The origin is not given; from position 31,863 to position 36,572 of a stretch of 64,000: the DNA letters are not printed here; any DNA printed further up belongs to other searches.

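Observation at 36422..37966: Kinase-fold membrane protein with a dead catalytic loop, translationally coupled to the secretion ATPase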

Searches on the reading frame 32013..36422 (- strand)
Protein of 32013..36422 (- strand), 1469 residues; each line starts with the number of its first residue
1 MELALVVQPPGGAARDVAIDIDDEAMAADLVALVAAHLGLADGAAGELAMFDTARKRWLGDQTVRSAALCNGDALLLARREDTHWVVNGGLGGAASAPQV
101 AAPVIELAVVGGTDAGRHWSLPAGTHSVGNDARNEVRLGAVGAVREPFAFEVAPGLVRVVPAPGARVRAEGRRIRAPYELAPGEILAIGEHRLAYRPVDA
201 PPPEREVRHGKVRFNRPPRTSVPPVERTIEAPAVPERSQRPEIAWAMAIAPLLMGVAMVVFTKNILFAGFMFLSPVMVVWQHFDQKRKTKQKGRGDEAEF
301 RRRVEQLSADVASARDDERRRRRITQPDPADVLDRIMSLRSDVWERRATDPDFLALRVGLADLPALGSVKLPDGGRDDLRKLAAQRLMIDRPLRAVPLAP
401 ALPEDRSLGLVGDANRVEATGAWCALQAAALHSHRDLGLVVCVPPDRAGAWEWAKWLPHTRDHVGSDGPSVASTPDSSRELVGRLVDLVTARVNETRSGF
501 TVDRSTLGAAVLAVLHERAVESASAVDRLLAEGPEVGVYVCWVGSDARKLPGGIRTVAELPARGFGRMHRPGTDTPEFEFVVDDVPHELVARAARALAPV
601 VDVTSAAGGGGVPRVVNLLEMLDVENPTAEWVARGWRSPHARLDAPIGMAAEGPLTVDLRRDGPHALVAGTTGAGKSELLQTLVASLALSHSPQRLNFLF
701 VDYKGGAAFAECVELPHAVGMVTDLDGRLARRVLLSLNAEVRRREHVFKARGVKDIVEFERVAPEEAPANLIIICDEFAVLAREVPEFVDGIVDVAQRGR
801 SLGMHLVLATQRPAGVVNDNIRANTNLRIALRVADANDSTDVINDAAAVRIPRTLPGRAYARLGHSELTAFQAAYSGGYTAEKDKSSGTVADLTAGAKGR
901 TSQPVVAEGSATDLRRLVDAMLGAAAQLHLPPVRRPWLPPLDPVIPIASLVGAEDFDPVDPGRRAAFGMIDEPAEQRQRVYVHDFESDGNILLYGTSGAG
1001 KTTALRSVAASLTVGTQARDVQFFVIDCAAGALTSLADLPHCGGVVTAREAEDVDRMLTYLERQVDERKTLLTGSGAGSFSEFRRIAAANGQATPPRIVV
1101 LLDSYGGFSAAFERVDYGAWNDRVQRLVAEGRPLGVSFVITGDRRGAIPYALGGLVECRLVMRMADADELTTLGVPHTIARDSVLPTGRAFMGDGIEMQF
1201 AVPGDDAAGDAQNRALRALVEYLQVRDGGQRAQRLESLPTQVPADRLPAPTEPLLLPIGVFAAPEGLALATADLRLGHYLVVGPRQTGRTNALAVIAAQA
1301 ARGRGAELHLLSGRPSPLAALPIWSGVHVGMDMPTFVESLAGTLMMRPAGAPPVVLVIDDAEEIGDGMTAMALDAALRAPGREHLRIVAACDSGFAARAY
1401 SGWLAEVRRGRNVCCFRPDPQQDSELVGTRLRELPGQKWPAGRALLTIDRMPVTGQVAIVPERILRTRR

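Call 7: search_protein_families(library=pfam, proteins=[window:32013-36422:-], max_evalue=0.1)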
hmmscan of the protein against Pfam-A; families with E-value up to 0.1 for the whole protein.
window:32013-36422:- (1469 aa): 32 families (the best 25 are shown)
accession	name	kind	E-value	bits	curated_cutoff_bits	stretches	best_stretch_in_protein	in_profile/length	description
PF01580.24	FtsK_SpoIIIE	-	2.1e-57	194.5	24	2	641-858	18-206/221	FtsK/SpoIIIE family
PF13191.12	AAA_16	-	8.2e-14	52.9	32.6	2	987-1103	24-139/167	AAA ATPase domain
PF13401.12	AAA_22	-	6e-12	46.4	27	2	987-1070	4-84/130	AAA domain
PF05729.18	NACHT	-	3.5e-07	30.6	26.7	1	991-1029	3-43/167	NACHT domain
PF13555.12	AAA_29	-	6e-07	29.6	27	1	983-1015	17-49/61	P-loop containing region of AAA domain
PF25199.1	nSTAND_NTPase5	-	1.2e-06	28.8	34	1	990-1017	43-67/145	Novel STAND NTPase 5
PF13481.12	AAA_25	-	2.9e-06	27.5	27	1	976-1019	20-64/195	AAA domain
PF13238.12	AAA_18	-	1.9e-05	25.5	29.4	1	991-1030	1-33/128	AAA domain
PF00004.35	AAA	-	2.7e-05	25.1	21.2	1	991-1029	1-32/131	ATPase family associated with various cellular activities (AAA)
PF06414.18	Zeta_toxin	-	0.0003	20.7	22.3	0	666-688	19-41/199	Zeta toxin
PF00005.33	ABC_tran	-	0.00036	21.6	25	0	986-1013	9-36/137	ABC transporter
PF10412.15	TrwB_AAD_bind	-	0.00038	19.9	20.5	0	658-687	10-39/387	Type IV secretion-system coupling protein DNA-binding domain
PF24883.2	NPHP3_N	-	0.00067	20.3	24.8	0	990-1034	24-66/164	Nephrocystin 3, N-terminal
PF02367.23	TsaE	-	0.00083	19.7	26.6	0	986-1015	19-48/128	Threonylcarbamoyl adenosine biosynthesis protein TsaE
PF00437.27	T2SSE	-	0.0012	18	24.9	0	986-1012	140-166/370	Type II/IV secretion system protein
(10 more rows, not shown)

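Call 8: search_protein_families(library=ncbifam, proteins=[window:32013-36422:-], max_evalue=0.1)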
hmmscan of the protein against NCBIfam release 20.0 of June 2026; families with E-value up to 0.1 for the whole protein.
window:32013-36422:- (1469 aa): 30 families (the best 25 are shown)
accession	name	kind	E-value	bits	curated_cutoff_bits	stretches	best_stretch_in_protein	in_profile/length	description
TIGR03928.1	T7_EssCb_Firm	equivalog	2.5e-174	582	778.4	1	214-1311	6-1131/1296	type VII secretion protein EssC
TIGR03924.1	T7SS_EccC_a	equivalog_domain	1.2e-114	384.5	509.15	2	232-878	5-671/673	type VII secretion protein EccCa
TIGR03925.1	T7SS_EccC_b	equivalog_domain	1.3e-105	353.8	346.55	2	919-1302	4-387/564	type VII secretion protein EccCb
NF007615.0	PRK10263.1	equivalog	1.8e-19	69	1566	2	771-848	1142-1221/1355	DNA translocase FtsK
TIGR03743.1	SXT_TraD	subfamily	7.6e-08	31.2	366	0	651-687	163-199/636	conjugative transfer system coupling protein TraD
TIGR00929.1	VirB4_CagE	subfamily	3.8e-07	28.7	643.1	1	985-1031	434-477/792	VirB4 family type IV secretion/conjugal transfer ATPase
NF010466.0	PRK13891.1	subfamily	2e-05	22.7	1322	1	1242-1308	456-520/852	conjugal transfer protein TrbE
NF010404.0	PRK13830.1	subfamily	2.1e-05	22.5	810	1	1251-1309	433-489/818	conjugal transfer protein TrbE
NF041017.1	DNA_import_CedB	equivalog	2.4e-05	23.1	700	0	663-705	275-314/590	DNA import protein CedB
TIGR03499.1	FlhF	equivalog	8.6e-05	22.7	174.15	1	986-1060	196-273/286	flagellar biosynthesis GTPase FlhF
NF010447.0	PRK13873.1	equivalog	0.00042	18.4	1020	0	1269-1314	436-479/815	conjugal transfer protein TrbE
NF041214.1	plasmid_TraB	equivalog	0.0007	18.2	800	1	658-842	243-418/639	plasmid transfer protein TraB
TIGR02928.1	TIGR02928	subfamily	0.00095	18.1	181.3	1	989-1028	41-82/366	orc1/cdc6 family replication initiation protein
NF001625.0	PRK00411.1-3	equivalog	0.0025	16.6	501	1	986-1026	57-99/415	ORC1-type DNA replication protein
NF009067.0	PRK12402.1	equivalog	0.0033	16.4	317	0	989-1018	37-66/340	replication factor C small subunit 2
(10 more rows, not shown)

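Call 30: search_solved_structures(query=window:32013-36422:-, max_evalue=1e-10)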
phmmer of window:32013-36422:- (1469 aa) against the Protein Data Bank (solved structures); distinct sequences matched with E-value up to 1e-10: 18.
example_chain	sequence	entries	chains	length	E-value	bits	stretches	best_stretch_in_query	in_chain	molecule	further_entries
4nh0_A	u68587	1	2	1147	1.5e-81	277.9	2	412-982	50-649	Cell divisionFtsK/SpoIIIE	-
9qks_G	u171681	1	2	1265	1.1e-66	228.6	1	202-941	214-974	ESX secretion system protein YukB,Green fluorescent protein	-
7b9f_C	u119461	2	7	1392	6e-54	186.4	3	656-876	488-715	EccC5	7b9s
7np7_C1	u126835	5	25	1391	1.9e-48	168.2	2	247-875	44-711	ESX-5 secretion system protein EccC5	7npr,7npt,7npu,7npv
4n1a_A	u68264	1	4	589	1.3e-34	122.3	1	631-883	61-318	Cell divisionFtsK/SpoIIIE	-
9jv8_A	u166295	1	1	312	2.3e-24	88.4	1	908-1213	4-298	ESX-1 secretion system protein EccCb1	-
4lya_A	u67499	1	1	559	3.8e-24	87.6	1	911-1070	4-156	Uncharacterized protein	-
5fv0_A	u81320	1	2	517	5.4e-22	80.5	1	673-871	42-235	ESX secretion system protein EccC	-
2iuu_A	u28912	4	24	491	8.4e-17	63.3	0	769-849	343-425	DNA TRANSLOCASE FTSK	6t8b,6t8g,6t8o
2iut_A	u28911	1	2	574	1.4e-16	62.6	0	769-849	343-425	DNA TRANSLOCASE FTSK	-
6umm_E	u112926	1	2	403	2.1e-16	62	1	249-487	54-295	ESX-3 secretion system protein EccC3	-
6sgw_F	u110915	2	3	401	2.3e-16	61.8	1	249-487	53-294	ESX-3 secretion system protein EccC3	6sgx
6lar_F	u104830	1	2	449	3.1e-16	61.4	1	249-487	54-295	ESX-3 secretion system protein EccC3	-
2ius_A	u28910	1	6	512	3.9e-16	61.1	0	770-849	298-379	DNA TRANSLOCASE FTSK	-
6o1w_A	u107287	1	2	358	2.6e-14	55.1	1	647-875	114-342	DNA translocase coupling protein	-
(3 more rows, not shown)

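Call 36: find_homologous_proteins(query=window:32013-36422:-, max_evalue=1e-20)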
Query window:32013-36422:- (1469 aa): 351 proteins with E <= 1e-20 among 8000 candidates; the best 120 are listed.
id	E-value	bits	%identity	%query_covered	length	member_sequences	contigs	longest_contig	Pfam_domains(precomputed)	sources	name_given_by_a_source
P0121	0.0e+0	3258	100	100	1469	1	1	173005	PF05729.19,PF13555.13,PF13401.13,PF13238.13,PF01580.25,PF25199.2,PF13481.13,PF13191.13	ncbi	ncbi:MAG: FtsK/SpoIIIE domain-containing protein [Acidimicrobiia bacterium]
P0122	7.6e-280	950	41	95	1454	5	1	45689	PF00437.27,PF13604.13,PF13555.13,PF13401.13,PF20703.4,PF13191.13,PF00498.32,PF01935.24,PF05729.19,PF16697.11,PF01580.25,PF25199.2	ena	-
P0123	2.8e-279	948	41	98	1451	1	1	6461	PF00437.27,PF05872.19,PF13555.13,PF13401.13,PF13238.13,PF13191.13,PF00498.32,PF01935.24,PF05729.19,PF16697.11,PF01580.25,PF25199.2,PF13481.13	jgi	jgi:DNA segregation ATPase FtsK/SpoIIIE, S-DNA-T family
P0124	3.6e-259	881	39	99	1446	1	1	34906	PF00498.32,PF16697.11,PF13401.13,PF20703.4,PF01580.25,PF13191.13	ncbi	ncbi:MAG: FtsK/SpoIIIE domain-containing protein [Candidatus Dormibacteria bacterium]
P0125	9.7e-253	860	40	98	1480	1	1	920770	PF00498.32,PF13604.13,PF16697.11,PF13555.13,PF13401.13,PF01580.25,PF25199.2,PF13191.13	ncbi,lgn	ncbi:MAG: FtsK/SpoIIIE domain-containing protein [Acidimicrobiia bacterium]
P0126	2.5e-252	859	40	91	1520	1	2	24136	PF00437.27,PF13555.13,PF13401.13,PF13191.13,PF00498.32,PF01935.24,PF00005.34,PF13476.13,PF05729.19,PF16697.11,PF01580.25,PF25199.2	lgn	-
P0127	9.2e-251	854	39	98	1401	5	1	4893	PF00437.27,PF13245.13,PF13555.13,PF13401.13,PF20703.4,PF01637.25,PF13191.13,PF10412.16,PF00498.32,PF00005.34,PF13476.13,PF05729.19,PF16697.11,PF01580.25,PF25199.2,PF13481.13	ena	-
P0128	8.3e-242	824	37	99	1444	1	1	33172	PF00498.32,PF01935.24,PF13245.13,PF05729.19,PF16697.11,PF13555.13,PF13401.13,PF20703.4,PF01580.25,PF25199.2,PF13191.13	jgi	jgi:DNA segregation ATPase FtsK/SpoIIIE, S-DNA-T family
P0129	1.2e-236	807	37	99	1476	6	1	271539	PF00498.32,PF05729.19,PF16697.11,PF13401.13,PF01580.25,PF25199.2,PF13191.13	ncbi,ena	-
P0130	2.2e-233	796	41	84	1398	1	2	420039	PF05729.19,PF13555.13,PF13401.13,PF20703.4,PF01580.25,PF25199.2,PF13191.13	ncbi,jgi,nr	ncbi:MAG: segregation ATPase FtsK/SpoIIIE, family [Chloroflexota bacterium]|jgi:S-DNA-T family DNA s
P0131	2.7e-233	796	43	49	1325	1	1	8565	PF13604.13,PF13245.13,PF05872.19,PF13555.13,PF13401.13,PF20703.4,PF13238.13,PF13191.13,PF10412.16,PF00498.32,PF01935.24,PF00005.34,PF13476.13,PF05729.19,PF02367.24,PF16697.11,PF01580.25,PF25199.2,PF13481.13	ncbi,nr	ncbi:MAG: FtsK/SpoIIIE domain-containing protein [Actinomycetota bacterium]|nr:FtsK/SpoIIIE domain-c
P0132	6.7e-230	784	38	99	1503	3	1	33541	PF00498.32,PF16697.11,PF13401.13,PF01580.25,PF25199.2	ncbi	-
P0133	1.2e-226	774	37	99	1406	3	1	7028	PF00498.32,PF05729.19,PF16697.11,PF13555.13,PF13401.13,PF20703.4,PF01580.25,PF25199.2,PF13481.13,PF13191.13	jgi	jgi:DNA segregation ATPase FtsK/SpoIIIE, S-DNA-T family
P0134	1.6e-225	770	40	84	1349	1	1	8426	PF00437.27,PF01935.24,PF05729.19,PF13555.13,PF13401.13,PF01580.25,PF25199.2,PF13191.13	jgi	jgi:S-DNA-T family DNA segregation ATPase FtsK/SpoIIIE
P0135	1.9e-218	747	36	98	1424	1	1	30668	PF00437.27,PF00498.32,PF16697.11,PF13555.13,PF00004.36,PF13401.13,PF01580.25,PF25199.2,PF13191.13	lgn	-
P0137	4.0e-205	702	37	93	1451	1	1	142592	PF13401.13,PF01580.25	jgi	jgi:S-DNA-T family DNA segregation ATPase FtsK/SpoIIIE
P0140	1.1e-200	688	37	92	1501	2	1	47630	PF16697.11,PF13401.13,PF01580.25,PF13191.13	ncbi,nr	ncbi:MAG: cell division protein FtsK [Streptomyces sp.]|nr:cell division protein FtsK [Streptomyces 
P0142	5.0e-195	669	36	85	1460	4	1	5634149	PF00437.27,PF13604.13,PF13245.13,PF05729.19,PF16697.11,PF13555.13,PF13401.13,PF01580.25,PF25199.2,PF13191.13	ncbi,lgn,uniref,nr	ncbi:cell division protein FtsK [Mycolicibacterium litorale]|uniref:Cell division protein FtsK n=1 T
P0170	2.5e-184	633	35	98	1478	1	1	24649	PF13401.13,PF01580.25,PF13191.13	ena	-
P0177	1.3e-182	628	33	98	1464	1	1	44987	PF00498.32,PF16697.11,PF05872.19,PF13555.13,PF13401.13,PF20703.4,PF01580.25,PF25199.2,PF13191.13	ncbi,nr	ncbi:MAG: domain containing protein [Acidimicrobiales bacterium]|nr:domain containing protein [Acidi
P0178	5.5e-182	626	34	95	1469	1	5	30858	PF00498.32,PF16697.11,PF13555.13,PF13401.13,PF01580.25,PF25199.2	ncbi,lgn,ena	-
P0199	8.3e-178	612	35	91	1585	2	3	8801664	PF01580.25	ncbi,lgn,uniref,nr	ncbi:FtsK/SpoIIIE domain-containing protein [Microbispora hainanensis]|uniref:FtsK/SpoIIIE domain-co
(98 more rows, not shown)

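Call 37: find_encoding_contigs(protein=P0122, flank=8000, max_places=1)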
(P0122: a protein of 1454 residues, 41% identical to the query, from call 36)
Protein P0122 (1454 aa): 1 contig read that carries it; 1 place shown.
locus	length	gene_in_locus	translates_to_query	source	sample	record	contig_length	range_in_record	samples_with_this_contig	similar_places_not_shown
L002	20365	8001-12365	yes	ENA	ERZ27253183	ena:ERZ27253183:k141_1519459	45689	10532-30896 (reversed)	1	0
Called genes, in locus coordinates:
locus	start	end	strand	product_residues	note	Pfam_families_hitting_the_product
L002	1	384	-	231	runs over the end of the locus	PF00702:Hydrolase, PF12710:HAD, PF13419:HAD_2 (weak), PF13242:Hydrolase_like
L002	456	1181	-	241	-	PF00290:Trp_syntA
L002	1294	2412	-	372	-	PF00291:PALP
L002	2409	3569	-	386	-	PF00218:IGPS, PF00697:PRAI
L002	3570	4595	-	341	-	PF02885:Glycos_trans_3N, PF00591:Glycos_transf_3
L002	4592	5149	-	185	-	PF00117:GATase, PF07722:Peptidase_C26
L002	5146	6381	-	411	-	PF04715: (weak), PF00425:Chorismate_bind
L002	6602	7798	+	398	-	PF00108:Thiolase_N, PF00109:ketoacyl-synt (faint), PF08545:ACP_syn_III (faint), PF02803:Thiolase_C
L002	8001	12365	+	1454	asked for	PF13401:AAA_22 (faint), PF00498:FHA, PF16697:Yop-YscD_cpl, PF13191:AAA_16 (faint), PF13604:AAA_30 (faint), PF25199:nSTAND_NTPase5 (faint), PF01580:FtsK_SpoIIIE, PF01580:FtsK_SpoIIIE, +5 more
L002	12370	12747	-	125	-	-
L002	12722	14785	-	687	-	-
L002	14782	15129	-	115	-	-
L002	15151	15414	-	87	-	-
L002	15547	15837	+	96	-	-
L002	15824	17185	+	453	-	PF05048:NosD (weak), PF13229:Beta_helix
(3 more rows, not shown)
